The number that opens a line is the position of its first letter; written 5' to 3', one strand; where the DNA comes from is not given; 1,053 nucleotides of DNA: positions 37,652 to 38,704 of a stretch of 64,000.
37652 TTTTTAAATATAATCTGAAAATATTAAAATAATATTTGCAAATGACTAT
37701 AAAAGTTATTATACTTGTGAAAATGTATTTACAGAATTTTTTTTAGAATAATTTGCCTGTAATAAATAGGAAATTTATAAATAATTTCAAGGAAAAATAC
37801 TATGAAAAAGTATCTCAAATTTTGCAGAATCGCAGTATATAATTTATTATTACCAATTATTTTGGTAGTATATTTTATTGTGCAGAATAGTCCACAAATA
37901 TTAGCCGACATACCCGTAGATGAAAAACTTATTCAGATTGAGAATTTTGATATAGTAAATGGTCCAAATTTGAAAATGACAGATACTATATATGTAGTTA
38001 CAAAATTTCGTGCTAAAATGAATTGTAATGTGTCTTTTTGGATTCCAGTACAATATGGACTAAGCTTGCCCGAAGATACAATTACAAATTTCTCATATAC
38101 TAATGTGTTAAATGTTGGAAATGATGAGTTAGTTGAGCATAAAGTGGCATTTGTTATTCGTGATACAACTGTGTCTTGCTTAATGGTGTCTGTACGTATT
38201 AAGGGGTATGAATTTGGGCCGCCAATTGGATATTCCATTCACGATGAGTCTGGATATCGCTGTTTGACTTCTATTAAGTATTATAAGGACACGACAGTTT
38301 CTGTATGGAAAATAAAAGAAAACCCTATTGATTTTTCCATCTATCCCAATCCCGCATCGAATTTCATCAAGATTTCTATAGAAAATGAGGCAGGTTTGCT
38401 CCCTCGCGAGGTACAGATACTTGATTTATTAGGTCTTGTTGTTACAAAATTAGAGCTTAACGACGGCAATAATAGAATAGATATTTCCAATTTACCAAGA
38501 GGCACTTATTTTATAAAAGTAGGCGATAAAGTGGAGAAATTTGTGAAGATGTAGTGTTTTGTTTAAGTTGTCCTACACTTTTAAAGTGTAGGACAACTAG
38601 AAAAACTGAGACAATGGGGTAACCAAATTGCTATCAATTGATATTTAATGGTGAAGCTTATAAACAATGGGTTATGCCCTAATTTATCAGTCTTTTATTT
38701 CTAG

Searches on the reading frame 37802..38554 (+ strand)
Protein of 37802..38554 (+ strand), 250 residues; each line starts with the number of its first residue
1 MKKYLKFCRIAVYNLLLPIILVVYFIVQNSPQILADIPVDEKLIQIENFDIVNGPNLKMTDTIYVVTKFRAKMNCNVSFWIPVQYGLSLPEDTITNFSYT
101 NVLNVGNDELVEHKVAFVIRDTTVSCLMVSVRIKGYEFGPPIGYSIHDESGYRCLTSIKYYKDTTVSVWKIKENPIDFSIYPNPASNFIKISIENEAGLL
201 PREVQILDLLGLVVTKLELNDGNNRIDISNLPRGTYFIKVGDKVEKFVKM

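Call 44: search_protein_families(library=pfam, proteins=[window:37802-38554:+], max_evalue=0.001)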
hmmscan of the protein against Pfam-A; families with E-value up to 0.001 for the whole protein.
window:37802-38554:+ (250 aa): 1 family
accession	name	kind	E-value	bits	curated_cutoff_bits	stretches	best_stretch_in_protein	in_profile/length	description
PF18962.6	Por_Secre_tail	-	2.1e-14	54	27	1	180-248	1-70/75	Secretion system C-terminal sorting domain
